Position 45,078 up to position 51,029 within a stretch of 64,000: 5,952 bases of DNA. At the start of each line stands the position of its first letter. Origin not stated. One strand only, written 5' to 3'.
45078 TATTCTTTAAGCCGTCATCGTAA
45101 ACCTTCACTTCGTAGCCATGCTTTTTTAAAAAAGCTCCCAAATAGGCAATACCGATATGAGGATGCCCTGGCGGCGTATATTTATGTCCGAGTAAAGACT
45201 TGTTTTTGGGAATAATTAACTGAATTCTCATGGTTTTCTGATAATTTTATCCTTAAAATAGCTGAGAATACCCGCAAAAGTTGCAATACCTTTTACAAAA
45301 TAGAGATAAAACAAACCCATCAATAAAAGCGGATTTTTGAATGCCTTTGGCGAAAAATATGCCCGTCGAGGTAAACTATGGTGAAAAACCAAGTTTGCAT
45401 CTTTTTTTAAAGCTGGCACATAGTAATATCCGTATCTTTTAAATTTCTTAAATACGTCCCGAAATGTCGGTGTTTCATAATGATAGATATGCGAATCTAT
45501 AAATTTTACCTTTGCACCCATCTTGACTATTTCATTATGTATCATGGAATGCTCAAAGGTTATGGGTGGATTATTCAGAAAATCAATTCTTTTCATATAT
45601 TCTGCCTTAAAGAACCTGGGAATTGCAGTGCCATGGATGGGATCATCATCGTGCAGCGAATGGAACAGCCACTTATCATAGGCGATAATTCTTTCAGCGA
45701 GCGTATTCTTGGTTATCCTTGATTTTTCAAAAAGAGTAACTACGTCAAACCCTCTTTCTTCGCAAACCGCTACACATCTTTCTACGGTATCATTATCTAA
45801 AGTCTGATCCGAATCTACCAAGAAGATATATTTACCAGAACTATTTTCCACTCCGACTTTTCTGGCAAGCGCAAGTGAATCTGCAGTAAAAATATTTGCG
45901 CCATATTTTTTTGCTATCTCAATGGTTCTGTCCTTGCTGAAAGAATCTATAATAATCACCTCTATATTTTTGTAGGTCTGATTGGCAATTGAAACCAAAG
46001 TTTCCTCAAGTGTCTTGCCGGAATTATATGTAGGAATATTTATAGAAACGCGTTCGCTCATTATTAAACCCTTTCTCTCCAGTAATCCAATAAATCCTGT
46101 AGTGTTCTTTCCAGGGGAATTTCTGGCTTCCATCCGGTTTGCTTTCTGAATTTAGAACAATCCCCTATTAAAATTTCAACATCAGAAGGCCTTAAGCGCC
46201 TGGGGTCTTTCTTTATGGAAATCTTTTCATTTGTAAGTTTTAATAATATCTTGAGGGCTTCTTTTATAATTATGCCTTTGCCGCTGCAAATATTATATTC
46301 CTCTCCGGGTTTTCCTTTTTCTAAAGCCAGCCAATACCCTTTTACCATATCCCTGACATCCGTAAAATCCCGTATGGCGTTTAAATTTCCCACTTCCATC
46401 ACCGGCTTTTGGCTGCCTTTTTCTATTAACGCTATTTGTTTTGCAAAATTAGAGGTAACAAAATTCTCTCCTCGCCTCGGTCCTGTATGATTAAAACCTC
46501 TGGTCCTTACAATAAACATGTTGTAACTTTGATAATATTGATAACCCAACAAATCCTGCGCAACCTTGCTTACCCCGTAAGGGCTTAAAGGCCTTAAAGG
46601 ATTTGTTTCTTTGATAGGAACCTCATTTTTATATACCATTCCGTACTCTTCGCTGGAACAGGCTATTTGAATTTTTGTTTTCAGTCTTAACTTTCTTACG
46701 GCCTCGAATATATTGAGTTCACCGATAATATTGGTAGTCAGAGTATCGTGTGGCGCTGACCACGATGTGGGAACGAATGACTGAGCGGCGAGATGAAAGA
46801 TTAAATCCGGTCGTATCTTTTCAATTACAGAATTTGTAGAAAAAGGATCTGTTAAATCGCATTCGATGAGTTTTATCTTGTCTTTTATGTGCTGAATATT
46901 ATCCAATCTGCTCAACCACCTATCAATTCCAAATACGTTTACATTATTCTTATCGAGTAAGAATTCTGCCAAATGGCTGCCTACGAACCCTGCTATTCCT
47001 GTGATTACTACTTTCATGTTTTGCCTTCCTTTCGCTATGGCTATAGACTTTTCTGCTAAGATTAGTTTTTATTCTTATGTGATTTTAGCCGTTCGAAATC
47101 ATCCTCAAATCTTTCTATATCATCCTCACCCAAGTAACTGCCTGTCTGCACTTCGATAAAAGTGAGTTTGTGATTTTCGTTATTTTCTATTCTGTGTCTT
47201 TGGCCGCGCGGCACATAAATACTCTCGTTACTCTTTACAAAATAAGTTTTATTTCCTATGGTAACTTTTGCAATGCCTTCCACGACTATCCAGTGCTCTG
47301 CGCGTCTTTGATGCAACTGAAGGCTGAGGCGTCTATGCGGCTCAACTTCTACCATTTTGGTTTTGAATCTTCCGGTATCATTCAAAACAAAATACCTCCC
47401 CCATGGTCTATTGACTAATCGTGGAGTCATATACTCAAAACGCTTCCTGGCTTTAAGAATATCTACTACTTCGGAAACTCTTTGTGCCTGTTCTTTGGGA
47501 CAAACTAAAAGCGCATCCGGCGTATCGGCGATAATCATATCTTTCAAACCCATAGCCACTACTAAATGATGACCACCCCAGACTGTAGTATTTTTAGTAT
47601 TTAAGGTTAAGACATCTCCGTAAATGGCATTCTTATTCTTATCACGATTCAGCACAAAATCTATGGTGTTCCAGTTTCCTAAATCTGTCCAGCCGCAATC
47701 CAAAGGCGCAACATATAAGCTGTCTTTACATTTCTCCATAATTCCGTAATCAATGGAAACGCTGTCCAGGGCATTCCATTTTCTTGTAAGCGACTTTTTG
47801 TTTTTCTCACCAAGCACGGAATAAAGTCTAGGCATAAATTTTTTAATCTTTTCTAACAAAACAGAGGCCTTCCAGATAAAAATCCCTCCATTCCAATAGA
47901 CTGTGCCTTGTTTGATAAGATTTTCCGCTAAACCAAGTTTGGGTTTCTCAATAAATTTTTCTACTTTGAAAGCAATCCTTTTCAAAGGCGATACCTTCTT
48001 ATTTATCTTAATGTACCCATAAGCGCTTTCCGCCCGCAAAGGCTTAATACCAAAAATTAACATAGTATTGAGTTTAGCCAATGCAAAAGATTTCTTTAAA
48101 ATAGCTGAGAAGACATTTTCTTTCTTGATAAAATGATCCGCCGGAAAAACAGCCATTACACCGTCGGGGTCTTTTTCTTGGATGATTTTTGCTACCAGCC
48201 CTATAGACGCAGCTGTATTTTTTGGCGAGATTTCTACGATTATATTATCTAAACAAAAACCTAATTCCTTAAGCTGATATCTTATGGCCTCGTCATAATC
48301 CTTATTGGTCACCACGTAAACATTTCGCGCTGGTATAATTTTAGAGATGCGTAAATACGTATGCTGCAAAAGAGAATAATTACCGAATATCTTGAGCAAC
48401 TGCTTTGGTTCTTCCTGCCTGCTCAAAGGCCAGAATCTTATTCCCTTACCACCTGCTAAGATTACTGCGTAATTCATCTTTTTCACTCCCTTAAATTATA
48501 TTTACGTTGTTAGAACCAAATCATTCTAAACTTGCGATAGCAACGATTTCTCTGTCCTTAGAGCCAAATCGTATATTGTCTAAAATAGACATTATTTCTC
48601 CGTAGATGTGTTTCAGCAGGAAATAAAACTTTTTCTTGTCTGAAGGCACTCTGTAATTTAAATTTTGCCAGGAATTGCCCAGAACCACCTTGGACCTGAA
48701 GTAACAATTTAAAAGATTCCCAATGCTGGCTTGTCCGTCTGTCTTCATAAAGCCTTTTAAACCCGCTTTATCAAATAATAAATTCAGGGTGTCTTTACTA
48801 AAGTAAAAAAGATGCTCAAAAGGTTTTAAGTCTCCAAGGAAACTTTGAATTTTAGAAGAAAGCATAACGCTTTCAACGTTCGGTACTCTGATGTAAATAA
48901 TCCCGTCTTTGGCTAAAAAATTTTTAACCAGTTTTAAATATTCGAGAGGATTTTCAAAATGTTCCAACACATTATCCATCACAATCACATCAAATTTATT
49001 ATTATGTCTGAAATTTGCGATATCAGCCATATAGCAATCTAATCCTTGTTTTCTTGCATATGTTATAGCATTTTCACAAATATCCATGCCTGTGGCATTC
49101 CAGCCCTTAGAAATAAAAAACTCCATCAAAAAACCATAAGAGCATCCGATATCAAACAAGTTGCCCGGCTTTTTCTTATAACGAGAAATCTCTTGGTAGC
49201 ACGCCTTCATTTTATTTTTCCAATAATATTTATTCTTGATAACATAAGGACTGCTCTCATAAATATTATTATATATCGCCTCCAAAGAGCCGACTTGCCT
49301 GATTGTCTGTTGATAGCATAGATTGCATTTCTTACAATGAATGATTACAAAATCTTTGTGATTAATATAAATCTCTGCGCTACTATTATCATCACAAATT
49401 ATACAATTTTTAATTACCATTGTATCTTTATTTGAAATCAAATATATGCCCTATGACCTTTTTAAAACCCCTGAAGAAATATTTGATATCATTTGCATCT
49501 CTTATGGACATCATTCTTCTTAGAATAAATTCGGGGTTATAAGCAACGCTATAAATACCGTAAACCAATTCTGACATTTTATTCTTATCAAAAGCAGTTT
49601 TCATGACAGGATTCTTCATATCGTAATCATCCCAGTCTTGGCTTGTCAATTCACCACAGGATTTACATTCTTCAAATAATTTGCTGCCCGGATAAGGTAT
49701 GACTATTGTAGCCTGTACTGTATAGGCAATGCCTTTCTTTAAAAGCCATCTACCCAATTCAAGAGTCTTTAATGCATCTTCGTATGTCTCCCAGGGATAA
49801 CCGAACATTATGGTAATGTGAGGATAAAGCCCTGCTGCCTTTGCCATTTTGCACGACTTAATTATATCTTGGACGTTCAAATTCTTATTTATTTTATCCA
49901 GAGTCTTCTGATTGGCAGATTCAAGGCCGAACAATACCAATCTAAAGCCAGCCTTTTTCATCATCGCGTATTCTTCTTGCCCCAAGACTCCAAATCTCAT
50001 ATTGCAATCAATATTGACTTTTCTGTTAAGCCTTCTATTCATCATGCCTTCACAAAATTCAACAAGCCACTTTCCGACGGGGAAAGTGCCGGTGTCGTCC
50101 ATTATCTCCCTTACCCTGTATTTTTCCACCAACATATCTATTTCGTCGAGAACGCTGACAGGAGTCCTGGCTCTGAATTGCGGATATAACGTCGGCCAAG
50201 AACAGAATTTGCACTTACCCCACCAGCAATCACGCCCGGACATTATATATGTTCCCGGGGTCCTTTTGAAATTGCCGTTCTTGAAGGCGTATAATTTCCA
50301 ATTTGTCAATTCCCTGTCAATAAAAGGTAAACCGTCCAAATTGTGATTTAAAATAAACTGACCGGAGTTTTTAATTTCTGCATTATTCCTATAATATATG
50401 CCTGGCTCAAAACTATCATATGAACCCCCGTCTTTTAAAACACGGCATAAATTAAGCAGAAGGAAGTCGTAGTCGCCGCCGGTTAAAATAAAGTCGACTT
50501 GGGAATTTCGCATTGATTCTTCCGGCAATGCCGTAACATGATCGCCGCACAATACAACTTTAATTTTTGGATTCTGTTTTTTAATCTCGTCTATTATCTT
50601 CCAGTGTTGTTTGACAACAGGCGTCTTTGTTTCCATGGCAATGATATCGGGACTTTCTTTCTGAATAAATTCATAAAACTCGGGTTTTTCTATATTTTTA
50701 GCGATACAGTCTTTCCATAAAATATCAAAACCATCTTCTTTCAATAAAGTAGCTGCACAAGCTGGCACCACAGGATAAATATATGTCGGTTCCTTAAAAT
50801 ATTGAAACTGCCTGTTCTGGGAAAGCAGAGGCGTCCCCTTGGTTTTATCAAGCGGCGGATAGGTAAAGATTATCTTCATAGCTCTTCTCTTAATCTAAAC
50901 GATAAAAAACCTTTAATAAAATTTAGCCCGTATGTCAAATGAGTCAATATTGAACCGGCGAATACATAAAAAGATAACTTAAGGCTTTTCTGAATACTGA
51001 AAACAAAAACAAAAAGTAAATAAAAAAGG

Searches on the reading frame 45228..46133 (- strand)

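Call 16: search_protein_families(library=pfam, proteins=[window:45228-46133:-], max_evalue=0.001)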
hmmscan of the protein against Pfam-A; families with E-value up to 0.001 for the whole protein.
window:45228-46133:- (301 aa): 4 families
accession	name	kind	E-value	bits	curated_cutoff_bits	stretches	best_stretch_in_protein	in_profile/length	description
PF00535.33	Glycos_transf_2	-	7.7e-25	88.2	23.3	1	30-152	1-131/168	Glycosyl transferase family 2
PF13641.12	Glyco_tranf_2_3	-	1.1e-07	32.5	27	1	28-230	2-223/230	Glycosyltransferase like family 2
PF10111.15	Glyco_tranf_2_2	-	4.5e-07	30.1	27.3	1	31-123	2-105/276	Glycosyltransferase like family 2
PF13632.12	Glyco_trans_2_3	-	2.9e-05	24.4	27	1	102-286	1-186/198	Glycosyl transferase family group 2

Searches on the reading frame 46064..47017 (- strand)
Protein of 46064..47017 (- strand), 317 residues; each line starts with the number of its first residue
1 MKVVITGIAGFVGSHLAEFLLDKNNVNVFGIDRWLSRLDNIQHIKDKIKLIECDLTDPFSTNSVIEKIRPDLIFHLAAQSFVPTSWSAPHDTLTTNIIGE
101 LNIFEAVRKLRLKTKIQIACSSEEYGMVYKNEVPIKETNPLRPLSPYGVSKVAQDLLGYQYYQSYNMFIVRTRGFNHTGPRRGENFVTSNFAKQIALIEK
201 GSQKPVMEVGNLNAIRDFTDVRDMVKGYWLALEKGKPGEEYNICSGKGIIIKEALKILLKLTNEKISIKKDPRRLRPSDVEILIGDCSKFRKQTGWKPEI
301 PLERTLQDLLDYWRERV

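Call 16: search_protein_families(library=pfam, proteins=[window:46064-47017:-], max_evalue=0.001)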
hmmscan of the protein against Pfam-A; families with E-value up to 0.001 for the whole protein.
window:46064-47017:- (317 aa): 5 families
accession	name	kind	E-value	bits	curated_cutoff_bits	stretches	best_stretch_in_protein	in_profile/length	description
PF16363.11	GDP_Man_Dehyd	-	8.6e-89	298.7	27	1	5-308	2-331/332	GDP-mannose 4,6 dehydratase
PF01370.27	Epimerase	-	2.8e-58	197.6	20.9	1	3-244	1-240/240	NAD dependent epimerase/dehydratase family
PF02719.21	Polysacc_synt_2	-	1.6e-11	44.4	20.2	1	3-118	1-126/293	Polysaccharide biosynthesis protein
PF04321.23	RmlD_sub_bind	-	7.8e-11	42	27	1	1-188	1-161/287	RmlD substrate binding domain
PF01073.25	3Beta_HSD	-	1.6e-07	31.1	22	1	4-122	1-116/280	3-beta hydroxysteroid dehydrogenase/isomerase family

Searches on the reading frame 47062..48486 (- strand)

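Call 16: search_protein_families(library=pfam, proteins=[window:47062-48486:-], max_evalue=0.001)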
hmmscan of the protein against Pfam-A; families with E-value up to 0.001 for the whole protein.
window:47062-48486:- (474 aa): 6 families
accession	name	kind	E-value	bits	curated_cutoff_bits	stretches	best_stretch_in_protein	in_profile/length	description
PF01050.24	MannoseP_isomer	-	2.7e-40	137.6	23.6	1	351-462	5-116/116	Mannose-6-phosphate isomerase C-terminal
PF00483.29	NTP_transferase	-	4.2e-38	131.8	21.2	1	7-274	2-234/245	Nucleotidyl transferase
PF22640.1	ManC_GMP_beta-helix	-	6.1e-16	58.5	27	1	290-343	1-54/55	MannoseP isomerase/GMP-like beta-helix domain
PF07883.17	Cupin_2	-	1.2e-11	44.6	27.2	1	378-446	2-69/70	Cupin domain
PF12804.13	NTP_transf_3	-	8.3e-07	29.8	27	1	7-118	1-96/160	MobA-like NTP transferase domain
PF11699.14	CENP-C_C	-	6.1e-06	26.9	29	1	368-441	7-81/85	Mif2/CENP-C like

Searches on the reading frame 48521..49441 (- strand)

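Call 16: search_protein_families(library=pfam, proteins=[window:48521-49441:-], max_evalue=0.001)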
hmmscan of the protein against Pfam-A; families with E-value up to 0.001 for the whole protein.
window:48521-49441:- (306 aa): 8 families
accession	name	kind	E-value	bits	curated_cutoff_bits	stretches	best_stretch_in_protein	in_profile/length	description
PF13489.12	Methyltransf_23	-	2.9e-22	79.6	27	1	77-229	8-160/164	Methyltransferase domain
PF08241.18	Methyltransf_11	-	8.8e-13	49.2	21.2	1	97-184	2-95/95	Methyltransferase domain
PF13847.12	Methyltransf_31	-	1.1e-11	45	27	1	93-191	5-116/145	Methyltransferase domain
PF08242.18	Methyltransf_12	-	8.5e-11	42.9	30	1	97-182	2-98/98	Methyltransferase domain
PF13649.12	Methyltransf_25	-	9.1e-10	39.5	27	1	97-180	3-97/97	Methyltransferase domain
PF05401.17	NodS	-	7.5e-06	26.4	24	1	63-174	16-131/201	Nodulation protein S (NodS)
PF07021.18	MetW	-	8.3e-06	26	21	1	82-171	4-97/193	Methionine biosynthesis protein MetW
PF02353.26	CMAS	-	3.4e-05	23.7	27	1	91-185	61-165/273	Mycolic acid cyclopropane synthetase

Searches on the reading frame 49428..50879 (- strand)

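Call 3: search_protein_families(library=pfam, proteins=[window:49428-50879:-], max_evalue=0.01)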
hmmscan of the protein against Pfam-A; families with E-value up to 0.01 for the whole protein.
window:49428-50879:- (483 aa): 2 families
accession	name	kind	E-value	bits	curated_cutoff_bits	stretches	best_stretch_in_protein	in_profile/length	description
PF04055.27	Radical_SAM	-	5.1e-19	69.5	29.5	1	216-375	5-165/166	Radical SAM superfamily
PF02310.24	B12-binding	-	9.8e-12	45.2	32.1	1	42-132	20-109/121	B12 binding domain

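Call 4: search_protein_families(library=ncbifam, proteins=[window:49428-50879:-], max_evalue=0.01)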
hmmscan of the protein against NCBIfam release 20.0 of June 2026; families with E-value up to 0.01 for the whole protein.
window:49428-50879:- (483 aa): 27 families (the best 25 are shown)
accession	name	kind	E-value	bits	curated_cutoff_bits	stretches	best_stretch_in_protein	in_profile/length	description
TIGR03471.1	HpnJ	equivalog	2.4e-43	148.7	577.6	1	76-455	68-442/472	hopanoid biosynthesis associated radical SAM protein HpnJ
TIGR02026.1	BchE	equivalog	2.4e-32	112.4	481.35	1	44-449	30-430/497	magnesium-protoporphyrin IX monomethyl ester anaerobic oxidative cyclase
NF050148.1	rSAM_ApyD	equivalog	4.3e-24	84.9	750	1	72-405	70-393/645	RiPP biosynthesis radical SAM protein ApyD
TIGR04072.2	rSAM_ladder_B12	equivalog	6e-24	84.5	360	1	29-388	11-357/443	lipid biosynthesis B12-binding/radical SAM protein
TIGR04479.1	bcpD_PhpK_rSAM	subfamily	7.5e-22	77.4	600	1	43-375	79-405/504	PhpK family radical SAM P-methyltransferase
TIGR03975.1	rSAM_ocin_1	subfamily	1.7e-21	76.4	281.85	1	70-375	122-426/606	RiPP maturation radical SAM C-methyltransferase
TIGR04013.1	B12_SAM_MJ_1487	hypoth_equivalog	2.2e-20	72.9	251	2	314-404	268-356/382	TIGR04013 family B12-binding domain/radical SAM domain-containing protein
TIGR04385.1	B12_rSAM_cofa1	equivalog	2.5e-19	69.8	450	1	97-366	91-351/438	B12 lower ligand biosynthesis radical SAM protein BzaD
TIGR04367.1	HpnR_B12_rSAM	equivalog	1.9e-17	63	650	1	46-435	32-401/490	hopanoid C-3 methylase HpnR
NF038361.1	rSAM_Sden_1168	equivalog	1.1e-16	60.5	575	1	66-450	130-518/560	Sden_1168 family B12-binding radical SAM P-methyltransferase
TIGR04014.1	B12_SAM_MJ_0865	equivalog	5.4e-14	51.8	360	1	91-376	53-333/434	methyl-coenzyme M reductase glutamine C-methyltransferase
NF040542.1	rSAM_RCCLKC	equivalog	1.1e-10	41.3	450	1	36-371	13-342/423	arsinothricin biosynthesis radical SAM protein ArsL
NF040546.1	rSAM_CUAEP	equivalog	1.2e-10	40.7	500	1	90-415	62-378/468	CUAEP/CCAEP-tail radical SAM (seleno)protein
TIGR04295.1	B12_rSAM_oligo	hypoth_equivalog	3.9e-09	35.7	400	1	36-338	25-320/422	TIGR04295 family B12-binding domain-containing radical SAM protein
TIGR04190.1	B12_SAM_Ta0216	equivalog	1.6e-08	33.7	500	1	43-409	44-430/554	TIGR04190 family B12-binding domain/radical SAM domain protein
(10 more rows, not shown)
